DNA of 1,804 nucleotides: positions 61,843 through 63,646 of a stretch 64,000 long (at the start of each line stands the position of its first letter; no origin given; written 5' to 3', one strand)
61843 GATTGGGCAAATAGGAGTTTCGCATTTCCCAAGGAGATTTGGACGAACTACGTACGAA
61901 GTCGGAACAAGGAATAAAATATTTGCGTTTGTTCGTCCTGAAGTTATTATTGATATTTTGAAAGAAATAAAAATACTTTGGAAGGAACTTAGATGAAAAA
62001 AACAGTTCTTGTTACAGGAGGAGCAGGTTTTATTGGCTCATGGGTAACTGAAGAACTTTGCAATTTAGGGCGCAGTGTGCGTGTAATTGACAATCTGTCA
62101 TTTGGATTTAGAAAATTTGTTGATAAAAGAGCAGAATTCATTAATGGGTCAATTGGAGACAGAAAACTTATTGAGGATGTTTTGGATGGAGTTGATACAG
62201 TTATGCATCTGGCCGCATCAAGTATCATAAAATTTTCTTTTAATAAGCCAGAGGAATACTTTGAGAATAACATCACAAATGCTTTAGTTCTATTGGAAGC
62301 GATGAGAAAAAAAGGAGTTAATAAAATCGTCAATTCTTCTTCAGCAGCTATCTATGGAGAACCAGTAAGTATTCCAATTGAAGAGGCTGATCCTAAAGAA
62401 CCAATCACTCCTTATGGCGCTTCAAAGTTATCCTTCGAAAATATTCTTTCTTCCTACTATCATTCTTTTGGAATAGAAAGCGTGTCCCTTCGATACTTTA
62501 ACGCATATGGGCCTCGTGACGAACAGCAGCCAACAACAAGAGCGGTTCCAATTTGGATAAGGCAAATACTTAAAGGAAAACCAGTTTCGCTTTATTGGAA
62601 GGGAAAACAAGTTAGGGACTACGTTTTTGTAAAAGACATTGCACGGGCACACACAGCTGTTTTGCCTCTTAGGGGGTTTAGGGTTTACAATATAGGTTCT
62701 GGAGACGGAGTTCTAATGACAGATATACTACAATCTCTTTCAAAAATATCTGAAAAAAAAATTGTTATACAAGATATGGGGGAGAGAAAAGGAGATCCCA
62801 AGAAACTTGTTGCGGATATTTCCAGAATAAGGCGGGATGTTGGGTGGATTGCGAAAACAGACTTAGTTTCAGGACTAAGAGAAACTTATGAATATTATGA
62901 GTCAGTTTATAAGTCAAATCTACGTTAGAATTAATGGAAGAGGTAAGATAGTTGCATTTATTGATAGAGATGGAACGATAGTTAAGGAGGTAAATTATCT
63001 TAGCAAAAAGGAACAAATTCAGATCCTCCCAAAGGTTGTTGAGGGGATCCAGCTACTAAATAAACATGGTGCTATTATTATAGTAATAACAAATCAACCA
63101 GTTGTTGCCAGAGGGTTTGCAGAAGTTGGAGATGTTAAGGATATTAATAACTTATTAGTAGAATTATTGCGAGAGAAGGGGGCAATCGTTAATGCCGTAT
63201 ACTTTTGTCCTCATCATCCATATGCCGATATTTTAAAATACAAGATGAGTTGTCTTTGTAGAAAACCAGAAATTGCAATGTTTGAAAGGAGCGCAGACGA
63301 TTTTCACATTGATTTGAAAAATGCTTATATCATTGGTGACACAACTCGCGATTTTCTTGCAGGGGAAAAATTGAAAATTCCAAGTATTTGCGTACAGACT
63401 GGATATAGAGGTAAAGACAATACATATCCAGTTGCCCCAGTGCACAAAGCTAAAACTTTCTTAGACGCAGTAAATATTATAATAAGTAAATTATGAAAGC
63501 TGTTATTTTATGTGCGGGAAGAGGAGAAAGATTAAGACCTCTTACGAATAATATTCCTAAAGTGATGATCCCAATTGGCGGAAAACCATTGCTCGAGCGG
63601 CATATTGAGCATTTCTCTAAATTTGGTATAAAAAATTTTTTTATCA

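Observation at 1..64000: Hyper-expanded surface-glycosylation supercluster: 24 GT-C-like polytopic membrane genes from six families in one 64-kb window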

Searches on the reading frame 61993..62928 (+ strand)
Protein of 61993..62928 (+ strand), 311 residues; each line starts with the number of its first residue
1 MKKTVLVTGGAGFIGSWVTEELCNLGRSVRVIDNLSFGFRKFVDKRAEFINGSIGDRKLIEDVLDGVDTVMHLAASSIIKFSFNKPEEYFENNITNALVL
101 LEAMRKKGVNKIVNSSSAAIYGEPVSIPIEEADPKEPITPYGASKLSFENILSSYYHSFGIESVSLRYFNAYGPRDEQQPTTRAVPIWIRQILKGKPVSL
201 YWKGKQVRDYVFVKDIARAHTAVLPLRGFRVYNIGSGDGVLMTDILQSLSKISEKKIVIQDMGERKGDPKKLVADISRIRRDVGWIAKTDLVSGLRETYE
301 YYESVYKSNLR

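Call 8: search_protein_families(library=pfam, proteins=[window:61993-62928:+], max_evalue=0.01)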
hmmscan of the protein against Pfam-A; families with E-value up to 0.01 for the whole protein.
window:61993-62928:+ (311 aa): 8 families
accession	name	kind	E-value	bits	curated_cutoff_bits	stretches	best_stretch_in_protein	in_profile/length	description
PF01370.27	Epimerase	-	6.3e-63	212.8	20.9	1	5-235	1-240/240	NAD dependent epimerase/dehydratase family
PF16363.11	GDP_Man_Dehyd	-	3.1e-57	194.9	27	1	6-298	1-332/332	GDP-mannose 4,6 dehydratase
PF01073.25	3Beta_HSD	-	2.5e-16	60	22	1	6-221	1-226/280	3-beta hydroxysteroid dehydrogenase/isomerase family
PF02719.21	Polysacc_synt_2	-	6.1e-12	45.8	20.2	1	5-268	1-267/293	Polysaccharide biosynthesis protein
PF05368.20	NmrA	-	3.8e-08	33.7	27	1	1-117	1-107/298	NmrA-like family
PF04321.23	RmlD_sub_bind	-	7.6e-07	28.9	27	1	4-157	2-141/287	RmlD substrate binding domain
PF13460.12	NAD_binding_10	-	1.9e-06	28.3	27.2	1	9-151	1-130/184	NAD(P)H-binding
PF07993.18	NAD_binding_4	-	0.0037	16.9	20.1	0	59-156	81-192/258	Male sterility protein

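Call 23: find_encoding_contigs(protein=window:61993-62928:+, flank=10000, max_places=2)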
Protein window:61993-62928:+ (311 aa): 3 contigs read that carry it; 2 places shown.
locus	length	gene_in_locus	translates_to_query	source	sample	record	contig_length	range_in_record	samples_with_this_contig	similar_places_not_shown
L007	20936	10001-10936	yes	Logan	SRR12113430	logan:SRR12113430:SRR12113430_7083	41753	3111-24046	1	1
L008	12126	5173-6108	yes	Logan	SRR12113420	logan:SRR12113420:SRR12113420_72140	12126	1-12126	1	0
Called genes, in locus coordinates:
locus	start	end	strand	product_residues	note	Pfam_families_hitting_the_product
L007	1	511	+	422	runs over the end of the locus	PF01943:Polysacc_synt, PF13440:Polysacc_synt_3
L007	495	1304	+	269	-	PF00535:Glycos_transf_2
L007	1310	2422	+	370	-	PF13439:Glyco_transf_4, PF13579:Glyco_trans_4_4 (faint), PF20706:GT4-conflict, PF00534:Glycos_transf_1, PF13692:Glyco_trans_1_4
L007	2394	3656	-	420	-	PF20706:GT4-conflict (faint), PF00534:Glycos_transf_1, PF13692:Glyco_trans_1_4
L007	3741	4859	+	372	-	PF00155:Aminotran_1_2, PF01041:DegT_DnrJ_EryC1, PF01053:Cys_Met_Meta_PP, PF00266:Aminotran_5, PF01212:Beta_elim_lyase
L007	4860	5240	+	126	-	PF05523:FdtA, PF14667:Polysacc_synt_C, PF07883:Cupin_2 (weak)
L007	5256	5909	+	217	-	PF01209:Ubie_methyltran, PF13489:Methyltransf_23, PF13847:Methyltransf_31, PF08241:Methyltransf_11, PF08242:Methyltransf_12, PF13649:Methyltransf_25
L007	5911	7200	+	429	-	PF01266:DAO, PF01593:Amino_oxidase, PF07992:Pyr_redox_2 (faint), PF13450:NAD_binding_8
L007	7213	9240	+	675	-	PF13231:PMT_2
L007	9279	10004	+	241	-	PF00535:Glycos_transf_2, PF10111:Glyco_tranf_2_2, PF13641:Glyco_tranf_2_3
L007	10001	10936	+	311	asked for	PF01073:3Beta_HSD, PF01370:Epimerase, PF02719:Polysacc_synt_2, PF04321:RmlD_sub_bind (weak), PF05368:NmrA, PF13460:NAD_binding_10 (weak), PF16363:GDP_Man_Dehyd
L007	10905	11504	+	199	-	PF13419:HAD_2 (faint), PF08645:PNK3P (weak), PF13242:Hydrolase_like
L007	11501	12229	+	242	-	PF00483:NTP_transferase, PF12804:NTP_transf_3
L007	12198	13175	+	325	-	PF00288:GHMP_kinases_N, PF08544:GHMP_kinases_C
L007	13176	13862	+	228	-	PF13580:SIS_2, PF01380:SIS (weak)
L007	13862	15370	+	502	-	PF02366:PMT, PF13231:PMT_2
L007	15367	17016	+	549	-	PF13231:PMT_2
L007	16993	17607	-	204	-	PF18915:DUF5667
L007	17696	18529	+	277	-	PF00535:Glycos_transf_2, PF10111:Glyco_tranf_2_2 (faint), PF13641:Glyco_tranf_2_3 (weak)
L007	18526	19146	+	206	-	PF01209:Ubie_methyltran (weak), PF00891:Methyltransf_2 (weak), PF05175:MTS, PF13489:Methyltransf_23, PF13847:Methyltransf_31, PF08241:Methyltransf_11, PF08242:Methyltransf_12, PF13649:Methyltransf_25, +2 more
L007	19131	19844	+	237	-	PF00535:Glycos_transf_2, PF10111:Glyco_tranf_2_2 (faint), PF13641:Glyco_tranf_2_3 (weak)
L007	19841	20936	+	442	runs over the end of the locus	PF13231:PMT_2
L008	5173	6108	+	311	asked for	PF01073:3Beta_HSD, PF01370:Epimerase, PF02719:Polysacc_synt_2, PF04321:RmlD_sub_bind (weak), PF05368:NmrA, PF13460:NAD_binding_10 (weak), PF16363:GDP_Man_Dehyd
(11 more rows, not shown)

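Call 34: search_protein_families(library=ncbifam, proteins=[window:61993-62928:+], max_evalue=0.00001)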
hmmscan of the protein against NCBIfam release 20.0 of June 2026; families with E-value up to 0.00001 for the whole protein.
window:61993-62928:+ (311 aa): 23 families
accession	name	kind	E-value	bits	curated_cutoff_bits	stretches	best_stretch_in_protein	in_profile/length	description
TIGR01179.1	galE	equivalog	1.8e-70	237.4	262.3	1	5-303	2-326/332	UDP-glucose 4-epimerase GalE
TIGR01181.1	dTDP_gluc_dehyt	equivalog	2.7e-52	177.8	365.1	1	5-304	2-313/321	dTDP-glucose 4,6-dehydratase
TIGR04180.1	EDH_00030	hypoth_equivalog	9.8e-51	172.6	475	1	5-288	1-295/297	NAD-dependent 4,6-dehydratase LegB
NF007956.0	PRK10675.1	subfamily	4.4e-42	144.4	394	1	4-301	2-328/338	UDP-glucose 4-epimerase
TIGR02197.1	heptose_epim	equivalog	1.7e-35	122.8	274.6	1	5-297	1-308/316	ADP-glyceromanno-heptose 6-epimerase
NF007490.0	PRK10084.1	subfamily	8e-32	110.6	649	1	5-303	3-335/361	dTDP-glucose 4,6-dehydratase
NF007582.0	PRK10217.1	equivalog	8.4e-31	107.3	698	1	3-303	2-332/355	dTDP-glucose 4,6-dehydratase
NF011728.1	PRK15181.1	equivalog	1e-27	97.1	760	1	3-303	16-338/348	Vi polysaccharide biosynthesis UDP-N-acetylglucosaminuronic acid C-4 epimerase TviC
TIGR03466.1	HpnA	hypoth_equivalog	1.2e-23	83.6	367.65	1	4-256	2-249/327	hopanoid-associated sugar epimerase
NF008360.0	PRK11150.1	equivalog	1.6e-21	76.8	452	1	5-249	2-250/310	ADP-glyceromanno-heptose 6-epimerase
NF047922.1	GDPFucSynFcl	equivalog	1e-19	71.1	500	1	68-302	55-301/308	GDP-L-fucose synthase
TIGR02622.1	CDP_4_6_dhtase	equivalog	2.8e-18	66.2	278.45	1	2-161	4-174/352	CDP-glucose 4,6-dehydratase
TIGR01472.1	gmd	equivalog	2.2e-16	60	415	1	6-265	4-280/342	GDP-mannose 4,6-dehydratase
NF043036.1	ErythonDh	equivalog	3.5e-16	59.3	325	1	5-165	3-173/321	D-erythronate dehydrogenase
NF042422.1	oxyalk_red_OleD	equivalog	3.3e-15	56.3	580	1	5-251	3-248/329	2-alkyl-3-oxoalkanoate reductase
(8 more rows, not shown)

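Call 84: search_protein_families(library=pfam, proteins=[L007:13862-15370:+, L007:15367-17016:+, L007:19841-20935:+], max_evalue=0.01)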
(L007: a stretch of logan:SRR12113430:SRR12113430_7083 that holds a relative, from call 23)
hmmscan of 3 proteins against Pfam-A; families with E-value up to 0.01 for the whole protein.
L007:13862-15370:+ (502 aa): 2 families
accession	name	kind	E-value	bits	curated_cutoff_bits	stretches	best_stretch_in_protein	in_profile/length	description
PF13231.12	PMT_2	-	1.8e-19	71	26.1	1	48-202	1-157/160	Dolichyl-phosphate-mannose-protein mannosyltransferase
PF02366.24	PMT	-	9.7e-08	32.3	22.7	1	49-208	62-236/245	Dolichyl-phosphate-mannose-protein mannosyltransferase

L007:15367-17016:+ (549 aa): 2 families
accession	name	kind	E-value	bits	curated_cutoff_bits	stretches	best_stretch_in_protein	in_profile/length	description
PF13231.12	PMT_2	-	6.9e-10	39.8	26.1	1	93-251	1-152/160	Dolichyl-phosphate-mannose-protein mannosyltransferase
PF02366.24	PMT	-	3.2e-05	24.1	22.7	1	122-262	85-237/245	Dolichyl-phosphate-mannose-protein mannosyltransferase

L007:19841-20935:+ (365 aa): 1 family
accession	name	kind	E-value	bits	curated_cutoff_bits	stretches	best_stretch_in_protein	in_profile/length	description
PF13231.12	PMT_2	-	3.2e-19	70.1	26.1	1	59-207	2-155/160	Dolichyl-phosphate-mannose-protein mannosyltransferase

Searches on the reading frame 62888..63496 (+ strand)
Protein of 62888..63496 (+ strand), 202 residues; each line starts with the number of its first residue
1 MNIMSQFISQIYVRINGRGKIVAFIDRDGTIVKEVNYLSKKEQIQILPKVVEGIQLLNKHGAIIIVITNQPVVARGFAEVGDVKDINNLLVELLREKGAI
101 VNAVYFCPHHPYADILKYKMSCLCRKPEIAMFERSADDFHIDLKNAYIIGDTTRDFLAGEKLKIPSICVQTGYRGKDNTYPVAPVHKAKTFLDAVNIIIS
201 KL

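Call 8: search_protein_families(library=pfam, proteins=[window:62888-63496:+], max_evalue=0.01)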
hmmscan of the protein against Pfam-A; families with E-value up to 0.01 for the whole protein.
window:62888-63496:+ (202 aa): 5 families
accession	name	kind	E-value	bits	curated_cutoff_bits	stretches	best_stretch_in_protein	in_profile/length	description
PF13242.12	Hydrolase_like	-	9.4e-11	41.9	22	1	124-193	2-74/75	HAD-hyrolase-like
PF13419.12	HAD_2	-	8.7e-07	29.7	23.8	1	125-169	134-178/178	Haloacid dehalogenase-like hydrolase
PF08645.17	PNK3P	-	2e-06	28.1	22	1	22-153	2-127/161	Polynucleotide kinase 3 phosphatase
PF00702.32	Hydrolase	-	0.00029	21.7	26.4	1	33-161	86-189/191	haloacid dehalogenase-like hydrolase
PF13344.12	Hydrolase_6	-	0.0043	17.5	27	1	24-74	2-43/101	Haloacid dehalogenase-like hydrolase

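Call 34: search_protein_families(library=ncbifam, proteins=[window:62888-63496:+], max_evalue=0.00001)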
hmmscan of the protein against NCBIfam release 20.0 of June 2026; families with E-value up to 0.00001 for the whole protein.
window:62888-63496:+ (202 aa): 10 families
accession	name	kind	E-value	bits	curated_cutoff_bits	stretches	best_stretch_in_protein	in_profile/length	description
NF006506.0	PRK08942.1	equivalog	8.3e-36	123.2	178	1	23-184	6-162/182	D-glycero-beta-D-manno-heptose 1,7-bisphosphate 7-phosphatase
TIGR01656.1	Histidinol-ppas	subfamily_domain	1.2e-33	116.1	84.15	1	24-166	4-142/149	histidinol-phosphate phosphatase domain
TIGR00213.1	GmhB_yaeD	subfamily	2.9e-28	98.7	149.6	1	23-164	4-144/176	D-glycero-beta-D-manno-heptose 1,7-bisphosphate 7-phosphatase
TIGR01662.1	HAD-SF-IIIA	subfamily_domain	9e-26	90.7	44.6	1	23-170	3-139/141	HAD-IIIA family hydrolase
NF050049.1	HBPPhtaseGmhB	domain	4.1e-23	82.1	250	1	22-169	5-143/171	D-glycero-alpha-D-manno-heptose-1,7-bisphosphate 7-phosphatase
NF005264.0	PRK06769.1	equivalog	2e-22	79.8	217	1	23-200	7-173/175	HAD-IIIA family hydrolase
NF003937.0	PRK05446.1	equivalog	3.8e-19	68.9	443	1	22-171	5-150/355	bifunctional histidinol-phosphatase/imidazoleglycerol-phosphate dehydratase HisB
TIGR01261.1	hisB_Nterm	equivalog_domain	2.3e-18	66.2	140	1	22-169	3-146/161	histidinol-phosphatase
NF009695.0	PRK13222.1-2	equivalog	8e-09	35.3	225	0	124-194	148-218/226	phosphoglycolate phosphatase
TIGR01664.1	DNA-3'-Pase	equivalog_domain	4.9e-06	26.6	107.65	1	18-153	12-137/167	DNA 3'-phosphatase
